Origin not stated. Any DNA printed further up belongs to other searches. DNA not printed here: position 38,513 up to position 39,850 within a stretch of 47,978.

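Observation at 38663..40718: DUF262 protein + RelA/SpoT-type pyrophosphokinase operon on a low-GC islet: candidate undescribed toxin/defence module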

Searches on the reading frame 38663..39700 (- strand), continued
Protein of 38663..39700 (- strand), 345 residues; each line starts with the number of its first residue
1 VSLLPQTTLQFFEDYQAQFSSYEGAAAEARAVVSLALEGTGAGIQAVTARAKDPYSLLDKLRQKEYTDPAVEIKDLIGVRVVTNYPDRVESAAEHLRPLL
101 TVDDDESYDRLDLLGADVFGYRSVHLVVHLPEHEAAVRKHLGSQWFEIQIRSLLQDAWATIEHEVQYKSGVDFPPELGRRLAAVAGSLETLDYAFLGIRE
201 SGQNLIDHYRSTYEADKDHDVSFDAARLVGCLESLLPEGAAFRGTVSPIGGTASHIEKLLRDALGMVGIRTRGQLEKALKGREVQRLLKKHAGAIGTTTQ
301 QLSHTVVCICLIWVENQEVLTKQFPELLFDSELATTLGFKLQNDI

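Call 40: fold_search(model_id=the predicted structure, library=pdb)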
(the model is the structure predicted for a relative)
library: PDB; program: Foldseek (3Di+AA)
matches with E <= 10: 377; with E <= 0.001: 58
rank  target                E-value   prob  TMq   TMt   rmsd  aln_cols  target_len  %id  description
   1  5dec_B                2.7e-10  1.00  0.46  0.79   3.7       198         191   30  Crystal structure of the small alarmone synthetase 1 from Bacillus subtilis (released 2015-10-28)
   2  5dec_D                5.7e-10  1.00  0.45  0.78   3.8       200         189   30  Crystal structure of the small alarmone synthetase 1 from Bacillus subtilis (released 2015-10-28)
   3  5dec_A                1.7e-09  1.00  0.45  0.78   3.9       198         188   29  Crystal structure of the small alarmone synthetase 1 from Bacillus subtilis (released 2015-10-28)
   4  5ded_C                3.7e-09  1.00  0.44  0.74   4.5       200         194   30  Crystal structure of the small alarmone synthethase 1 from Bacillus subtilis bound to its product pppGpp (released 2015-10-28)
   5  2be3_A                5.1e-09  1.00  0.45  0.74   3.6       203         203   28  Structure of a GTP Pyrophosphokinase Family Protein from Streptococcus pneumoniae (released 2005-12-06)
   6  6fgk_D                5.3e-09  1.00  0.45  0.79   3.1       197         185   25  Crystal structure of the small alarmone synthethase 2 from Bacillus subtilis (released 2018-02-07)
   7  5ded_B                5.3e-09  1.00  0.44  0.75   4.3       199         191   29  Crystal structure of the small alarmone synthethase 1 from Bacillus subtilis bound to its product pppGpp (released 2015-10-28)
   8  5ded_H                5.9e-09  1.00  0.45  0.76   3.9       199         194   30  Crystal structure of the small alarmone synthethase 1 from Bacillus subtilis bound to its product pppGpp (released 2015-10-28)
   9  5ded_A                7.7e-09  1.00  0.47  0.78   3.8       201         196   29  Crystal structure of the small alarmone synthethase 1 from Bacillus subtilis bound to its product pppGpp (released 2015-10-28)
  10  6ex0_B                9.4e-09  1.00  0.45  0.75   3.3       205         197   23  Crystal structure of RelP (SAS2) from Staphylococcus aureus bound to pppGpp in the post-catalytic state (released 2018-01-24)
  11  5ded_E                9.9e-09  1.00  0.44  0.76   4.3       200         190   28  Crystal structure of the small alarmone synthethase 1 from Bacillus subtilis bound to its product pppGpp (released 2015-10-28)
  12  6fgk_A                1.2e-08  1.00  0.43  0.75   4.4       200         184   24  Crystal structure of the small alarmone synthethase 2 from Bacillus subtilis (released 2018-02-07)
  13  3l9d_B                1.4e-08  1.00  0.43  0.74   3.3       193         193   27  The Crystal Structure of smu.1046c from Streptococcus mutans UA159 (released 2011-01-12)
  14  5ded_F                1.4e-08  1.00  0.42  0.69   5.6       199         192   29  Crystal structure of the small alarmone synthethase 1 from Bacillus subtilis bound to its product pppGpp (released 2015-10-28)
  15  5ded_D                1.7e-08  1.00  0.45  0.78   3.5       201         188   29  Crystal structure of the small alarmone synthethase 1 from Bacillus subtilis bound to its product pppGpp (released 2015-10-28)
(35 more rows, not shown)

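Call 59: search_protein_families(library=pfam, proteins=[L096:4858-5877:+, L114:145-1140:+, L124:1103-2149:+, L125:1359-2429:+, L127:2658-3869:+, L081:390-1877:+, L100:638-2728:+, L111:1985-3724:+, L096:5893-6927:+, L114:1163-2191:+], max_evalue=0.01)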
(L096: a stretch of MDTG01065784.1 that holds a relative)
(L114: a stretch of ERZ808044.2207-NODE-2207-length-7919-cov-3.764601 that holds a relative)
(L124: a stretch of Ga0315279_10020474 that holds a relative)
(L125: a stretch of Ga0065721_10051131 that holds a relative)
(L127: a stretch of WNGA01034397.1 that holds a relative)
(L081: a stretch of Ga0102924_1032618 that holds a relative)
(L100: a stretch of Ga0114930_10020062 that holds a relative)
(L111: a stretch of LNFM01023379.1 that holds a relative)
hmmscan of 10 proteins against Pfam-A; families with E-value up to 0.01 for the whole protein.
L096:4858-5877:+ (340 aa): 0 families

L114:145-1140:+ (332 aa): 2 families
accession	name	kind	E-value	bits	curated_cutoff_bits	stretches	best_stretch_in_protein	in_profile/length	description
PF13173.12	AAA_14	-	7.2e-18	65.3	27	1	2-66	64-129/129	AAA domain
PF13635.12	DUF4143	-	3.9e-17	62.9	28.1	1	113-270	3-155/160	Domain of unknown function (DUF4143)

L124:1103-2149:+ (349 aa): 0 families

L125:1359-2429:+ (357 aa): 0 families

L127:2658-3869:+ (404 aa): 1 family
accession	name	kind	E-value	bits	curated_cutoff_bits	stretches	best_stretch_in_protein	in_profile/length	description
PF04551.19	GcpE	-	2.3e-119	398.9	32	1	11-390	3-342/343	GcpE protein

L081:390-1877:+ (496 aa): 1 family
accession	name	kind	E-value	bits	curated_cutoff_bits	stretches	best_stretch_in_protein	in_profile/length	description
PF19614.4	DUF6119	-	9.9e-28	97.5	27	1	35-442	35-460/524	Family of unknown function (DUF6119)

L100:638-2728:+ (697 aa): 2 families
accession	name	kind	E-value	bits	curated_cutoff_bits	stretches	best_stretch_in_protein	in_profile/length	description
PF20581.3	DUF6785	-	1.2e-148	496.3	25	1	60-560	2-498/498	Family of unknown function (DUF6785)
PF20580.3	DUF6784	-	5.3e-30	104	26.4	1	598-696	3-100/101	Domain of unknown function (DUF6784)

L111:1985-3724:+ (580 aa): 2 families
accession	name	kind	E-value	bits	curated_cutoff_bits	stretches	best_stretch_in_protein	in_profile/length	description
PF13175.12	AAA_15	-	8.7e-17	62.2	32.1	2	134-324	173-371/374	AAA ATPase domain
PF13304.12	AAA_21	-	3.5e-16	60.6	27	1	238-328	221-304/304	AAA domain, putative AbiEii toxin, Type IV TA system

L096:5893-6927:+ (345 aa): 1 family
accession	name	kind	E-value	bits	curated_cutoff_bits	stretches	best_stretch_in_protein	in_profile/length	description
PF04607.23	RelA_SpoT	-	3e-19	69.8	27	1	45-168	1-111/113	Region found in RelA / SpoT proteins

L114:1163-2191:+ (343 aa): 1 family
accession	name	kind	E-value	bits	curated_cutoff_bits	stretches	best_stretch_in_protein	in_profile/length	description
PF04607.23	RelA_SpoT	-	3e-18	66.6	27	1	46-167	1-109/113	Region found in RelA / SpoT proteins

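Call 60: search_dna_similar(query=window:38663-39700:-, collection=plasmids, mode=protein, max_rows=30, max_evalue=0.001)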
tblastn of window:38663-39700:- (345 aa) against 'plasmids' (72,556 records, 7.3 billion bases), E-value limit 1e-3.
Records with a match: 192; places in all: 206; records where one place covers at least 80% of the query: 0.
Best place of each record, by identity: <60% 192.
By first word of the organism name: Bacillus 118; Ralstonia 17; Rhodococcus 8; Enterococcus 5; Agrobacterium 5; Rhizobium 4; Staphylococcus 3; Streptomyces 3; Cetobacterium 2; Listeria 2; and 20 more.
By predicted mobility (MOB-suite, as given by PLSDB): conjugative 111; non-mobilizable 61; mobilizable 20.
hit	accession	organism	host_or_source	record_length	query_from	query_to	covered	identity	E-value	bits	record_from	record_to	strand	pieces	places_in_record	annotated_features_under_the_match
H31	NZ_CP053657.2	Bacillus cereus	culture,soil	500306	47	279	68%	33.2%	3e-22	105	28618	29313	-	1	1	RelA/SpoT domain-containing protein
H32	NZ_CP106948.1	Bacillus thuringiensis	BGSC database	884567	46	287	70%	30.6%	8e-17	89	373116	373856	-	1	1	hypothetical protein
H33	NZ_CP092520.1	Cetobacterium somerae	Danio rerio,tissue sample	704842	45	248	59%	32.0%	3e-21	102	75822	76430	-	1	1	hypothetical protein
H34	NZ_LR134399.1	Listeria monocytogenes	Homo sapiens,Vein blood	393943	1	218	63%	29.9%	1e-12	77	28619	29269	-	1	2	GTP pyrophosphokinase family protein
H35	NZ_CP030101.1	Listeria monocytogenes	Environment,water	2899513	1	218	63%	29.9%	1e-12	76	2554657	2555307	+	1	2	none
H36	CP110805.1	Lysinibacillus sp. MHQ-1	pure culture,river water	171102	40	241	59%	32.1%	1e-16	88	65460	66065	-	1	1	hypothetical protein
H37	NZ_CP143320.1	Cetobacterium somerae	intestine of Yellow Catfish,pure culture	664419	45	248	59%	31.6%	3e-21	102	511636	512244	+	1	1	hypothetical protein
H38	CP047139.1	Ralstonia solanacearum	Potato,Single cell,tuber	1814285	43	205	47%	36.9%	3e-19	96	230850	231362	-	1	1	hypothetical protein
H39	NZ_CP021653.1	Ralstonia solanacearum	Solanum lycopersicum,Tomato with ...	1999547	43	205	47%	36.9%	3e-19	96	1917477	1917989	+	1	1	none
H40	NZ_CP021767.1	Ralstonia solanacearum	Solanum lycopersicum,Tomato with ...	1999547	43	205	47%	36.9%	3e-19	96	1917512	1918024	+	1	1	none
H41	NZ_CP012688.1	Ralstonia solanacearum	Solanum commersonii,whole organism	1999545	43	205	47%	36.9%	3e-19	96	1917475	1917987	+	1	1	none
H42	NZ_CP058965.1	Klebsiella pneumoniae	sewage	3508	42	201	46%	35.4%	2e-22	105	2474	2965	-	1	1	hypothetical protein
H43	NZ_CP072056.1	Bacillus mycoides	cell culture,soil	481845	40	204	48%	33.9%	3e-18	94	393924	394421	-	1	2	hypothetical protein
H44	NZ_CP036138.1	Bacillus mycoides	cell culture,soil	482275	40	204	48%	33.9%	3e-18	94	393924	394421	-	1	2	hypothetical protein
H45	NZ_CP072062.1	Bacillus mycoides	cell culture,soil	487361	40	204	48%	33.9%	3e-18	94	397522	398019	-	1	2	hypothetical protein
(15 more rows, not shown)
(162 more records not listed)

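Call 62: get_annotated_region(hit=H31, flank=3000)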
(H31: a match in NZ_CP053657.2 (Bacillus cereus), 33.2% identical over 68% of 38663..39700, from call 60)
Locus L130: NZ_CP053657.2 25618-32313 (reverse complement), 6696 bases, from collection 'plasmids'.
description: Bacillus cereus strain CTMA_1571 plasmid p.1, complete sequence
organism: Bacillus cereus (NCBI taxid 1396)
taxonomy: Bacteria; Bacillota; Bacilli; Bacillales; Bacillaceae; Bacillus; Bacillus cereus
host: -; source: culture,soil; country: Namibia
typing (MOB-suite, as given by PLSDB): non-mobilizable; replicon rep_cluster_125,rep_cluster_1698; mating-pair formation MPF_T
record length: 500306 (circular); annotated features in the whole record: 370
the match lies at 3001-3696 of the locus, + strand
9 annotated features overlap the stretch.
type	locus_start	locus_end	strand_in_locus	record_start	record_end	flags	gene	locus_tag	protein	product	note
CDS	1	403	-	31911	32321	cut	-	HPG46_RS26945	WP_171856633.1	hypothetical protein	-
CDS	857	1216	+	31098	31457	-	-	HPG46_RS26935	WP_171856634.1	helix-turn-helix transcriptional regulator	-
CDS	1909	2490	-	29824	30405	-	-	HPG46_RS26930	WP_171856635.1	hypothetical protein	-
CDS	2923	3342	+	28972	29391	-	-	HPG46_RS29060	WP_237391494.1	RelA/SpoT domain-containing protein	-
CDS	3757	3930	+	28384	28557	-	-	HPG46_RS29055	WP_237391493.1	hypothetical protein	-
CDS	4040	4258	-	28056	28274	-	-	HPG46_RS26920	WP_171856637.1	hypothetical protein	-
CDS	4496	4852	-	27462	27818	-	-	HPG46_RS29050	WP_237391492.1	hypothetical protein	-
CDS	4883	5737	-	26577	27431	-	-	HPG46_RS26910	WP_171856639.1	hypothetical protein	-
CDS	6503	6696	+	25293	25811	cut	-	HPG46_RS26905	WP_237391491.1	hypothetical protein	-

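Call 63: get_annotated_region(hit=H33, flank=3000)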
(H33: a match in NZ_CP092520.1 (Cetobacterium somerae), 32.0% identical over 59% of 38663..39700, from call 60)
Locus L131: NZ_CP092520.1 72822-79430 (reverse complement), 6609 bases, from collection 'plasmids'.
description: Cetobacterium somerae strain CS2105-BJ plasmid unnamed1, complete sequence
organism: Cetobacterium somerae (NCBI taxid 188913)
taxonomy: Bacteria; Fusobacteriota; Fusobacteriia; Fusobacteriales; Fusobacteriaceae; Cetobacterium; Cetobacterium somerae
host: -; source: Danio rerio,tissue sample; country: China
typing (MOB-suite, as given by PLSDB): non-mobilizable
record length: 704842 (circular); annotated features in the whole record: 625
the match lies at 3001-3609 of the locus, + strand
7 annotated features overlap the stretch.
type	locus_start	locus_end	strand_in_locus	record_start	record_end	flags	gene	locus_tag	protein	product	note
CDS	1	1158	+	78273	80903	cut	-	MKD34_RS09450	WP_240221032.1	autotransporter outer membrane beta-barrel domain-containing protein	-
CDS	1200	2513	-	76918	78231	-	-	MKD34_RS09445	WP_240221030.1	sodium-dependent transporter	-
CDS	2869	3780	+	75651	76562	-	-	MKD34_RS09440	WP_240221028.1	hypothetical protein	-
CDS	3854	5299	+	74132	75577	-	-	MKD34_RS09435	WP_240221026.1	phosphate--AMP phosphotransferase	-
CDS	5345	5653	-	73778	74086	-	-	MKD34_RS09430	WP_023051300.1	pyrimidine/purine nucleoside phosphorylase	-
CDS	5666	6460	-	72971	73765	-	proC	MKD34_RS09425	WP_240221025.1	pyrroline-5-carboxylate reductase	GO:0006561 - proline biosynthetic process [Evidence IEA]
CDS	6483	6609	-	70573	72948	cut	hypD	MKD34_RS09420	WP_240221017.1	trans-4-hydroxy-L-proline dehydratase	GO:0019471 - 4-hydroxyproline metabolic process [Evidence IEA]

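Call 64: get_annotated_region(hit=H38, flank=3000)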
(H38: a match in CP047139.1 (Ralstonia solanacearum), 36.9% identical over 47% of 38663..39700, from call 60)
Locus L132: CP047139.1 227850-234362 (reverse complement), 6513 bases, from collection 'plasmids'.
description: Ralstonia solanacearum strain CFBP 8695 plasmid unnamed, complete sequence
organism: Ralstonia solanacearum (NCBI taxid 305)
taxonomy: Bacteria; Pseudomonadota; Betaproteobacteria; Burkholderiales; Burkholderiaceae; Ralstonia; Ralstonia solanacearum
host: -; source: Potato,Single cell,tuber; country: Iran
typing (MOB-suite, as given by PLSDB): mobilizable; relaxase MOBP
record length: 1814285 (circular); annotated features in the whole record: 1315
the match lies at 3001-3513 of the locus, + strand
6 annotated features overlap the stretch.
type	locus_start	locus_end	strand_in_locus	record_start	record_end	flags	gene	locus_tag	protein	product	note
CDS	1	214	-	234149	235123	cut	-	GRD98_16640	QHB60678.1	hypothetical protein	-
CDS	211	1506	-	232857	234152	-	-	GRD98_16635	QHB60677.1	glycine hydroxymethyltransferase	-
CDS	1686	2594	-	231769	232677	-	-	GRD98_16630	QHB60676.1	hypothetical protein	-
CDS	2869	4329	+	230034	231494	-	-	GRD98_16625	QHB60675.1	hypothetical protein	-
CDS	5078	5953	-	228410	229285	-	-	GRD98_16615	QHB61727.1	EamA family transporter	-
CDS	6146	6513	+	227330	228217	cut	-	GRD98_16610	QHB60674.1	LysR family transcriptional regulator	-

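Call 72: search_protein_families(library=ncbifam, proteins=[L096:4858-5877:+, L124:1103-2149:+, L125:1359-2429:+, L096:5893-6927:+, L124:2388-3443:+, L125:2493-3623:+, L069:5989-7044:+], max_evalue=1)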
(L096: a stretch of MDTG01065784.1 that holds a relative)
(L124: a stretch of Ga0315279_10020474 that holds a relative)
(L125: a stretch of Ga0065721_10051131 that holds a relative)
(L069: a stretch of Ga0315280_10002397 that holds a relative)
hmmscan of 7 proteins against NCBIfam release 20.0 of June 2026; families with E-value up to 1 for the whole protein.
L096:4858-5877:+ (340 aa): 0 families

L124:1103-2149:+ (349 aa): 0 families

L125:1359-2429:+ (357 aa): 0 families

L096:5893-6927:+ (345 aa): 3 families
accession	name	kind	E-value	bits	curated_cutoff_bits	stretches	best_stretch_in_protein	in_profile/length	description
NF053588.1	GTPPhKinYjbM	equivalog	1.7e-19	70.4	320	1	41-202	38-194/201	GTP diphosphokinase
TIGR00691.1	spoT_relA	subfamily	4.4e-05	22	499.2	1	28-162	194-311/687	RelA/SpoT family protein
NF033542.1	transpos_IS110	equivalog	0.26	10.4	140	1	146-203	153-210/343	IS110 family RNA-guided transposase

L124:2388-3443:+ (352 aa): 2 families
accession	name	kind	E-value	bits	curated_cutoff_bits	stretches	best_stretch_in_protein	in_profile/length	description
NF053588.1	GTPPhKinYjbM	equivalog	1.5e-18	67.3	320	1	49-212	39-197/201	GTP diphosphokinase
TIGR00691.1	spoT_relA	subfamily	4.2e-05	22.1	499.2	1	19-167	178-309/687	RelA/SpoT family protein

L125:2493-3623:+ (377 aa): 2 families
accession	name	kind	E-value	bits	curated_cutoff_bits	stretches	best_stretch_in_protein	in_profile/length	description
NF053588.1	GTPPhKinYjbM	equivalog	1.1e-15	58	320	1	37-195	38-190/201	GTP diphosphokinase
TIGR00691.1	spoT_relA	subfamily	0.11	10.8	499.2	1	9-77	179-243/687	RelA/SpoT family protein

L069:5989-7044:+ (352 aa): 3 families
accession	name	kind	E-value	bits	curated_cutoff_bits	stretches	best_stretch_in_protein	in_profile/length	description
NF053588.1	GTPPhKinYjbM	equivalog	4.6e-18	65.7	320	1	28-200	28-191/201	GTP diphosphokinase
TIGR00691.1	spoT_relA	subfamily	8.3e-09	34.3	499.2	1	2-167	169-317/687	RelA/SpoT family protein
NF006356.0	PRK08578.1-4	equivalog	0.029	13.9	330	1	58-99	86-127/302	preprotein translocase subunit SecF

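Call 92: search_protein_families(library=padloc, proteins=[L069:5989-7044:+, L074:5971-7038:+, L096:5893-6927:+, L124:2388-3443:+, L125:2493-3623:+, P0033, P0055, P0008], max_evalue=0.001)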
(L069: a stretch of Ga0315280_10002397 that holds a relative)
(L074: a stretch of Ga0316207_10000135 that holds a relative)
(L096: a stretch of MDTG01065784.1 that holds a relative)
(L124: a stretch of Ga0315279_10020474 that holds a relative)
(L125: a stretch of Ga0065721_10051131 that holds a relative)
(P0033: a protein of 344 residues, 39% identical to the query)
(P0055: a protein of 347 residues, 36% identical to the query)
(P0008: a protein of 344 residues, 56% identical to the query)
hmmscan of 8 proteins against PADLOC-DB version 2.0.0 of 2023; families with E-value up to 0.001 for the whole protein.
L069:5989-7044:+ (352 aa): 1 family
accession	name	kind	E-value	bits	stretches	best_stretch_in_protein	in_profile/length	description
PDLC04999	PDC-S33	-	4.3e-21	73.7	1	22-158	49-175/349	-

L074:5971-7038:+ (356 aa): 1 family
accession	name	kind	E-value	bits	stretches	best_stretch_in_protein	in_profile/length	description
PDLC04999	PDC-S33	-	4.8e-22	76.8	1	24-204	49-219/349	-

L096:5893-6927:+ (345 aa): 1 family
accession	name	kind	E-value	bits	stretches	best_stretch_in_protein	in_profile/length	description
PDLC04999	PDC-S33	-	1.5e-14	52.2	1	42-160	67-178/349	-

L124:2388-3443:+ (352 aa): 1 family
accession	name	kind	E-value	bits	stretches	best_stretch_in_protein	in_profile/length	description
PDLC04999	PDC-S33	-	1.4e-15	55.6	1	13-164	32-175/349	-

L125:2493-3623:+ (377 aa): 1 family
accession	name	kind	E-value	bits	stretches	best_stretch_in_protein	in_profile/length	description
PDLC04999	PDC-S33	-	8.4e-17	59.6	1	14-154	44-175/349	-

P0033 (344 aa): 1 family
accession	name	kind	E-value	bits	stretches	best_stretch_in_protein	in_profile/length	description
PDLC04999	PDC-S33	-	5e-14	50.5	1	33-161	55-175/349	-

P0055 (347 aa): 1 family
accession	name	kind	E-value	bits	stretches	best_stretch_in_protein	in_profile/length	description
PDLC04999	PDC-S33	-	7.7e-14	49.9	1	29-161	51-175/349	-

P0008 (344 aa): 1 family
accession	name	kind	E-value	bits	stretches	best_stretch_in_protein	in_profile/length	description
PDLC04999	PDC-S33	-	5.1e-16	57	1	28-159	50-175/349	-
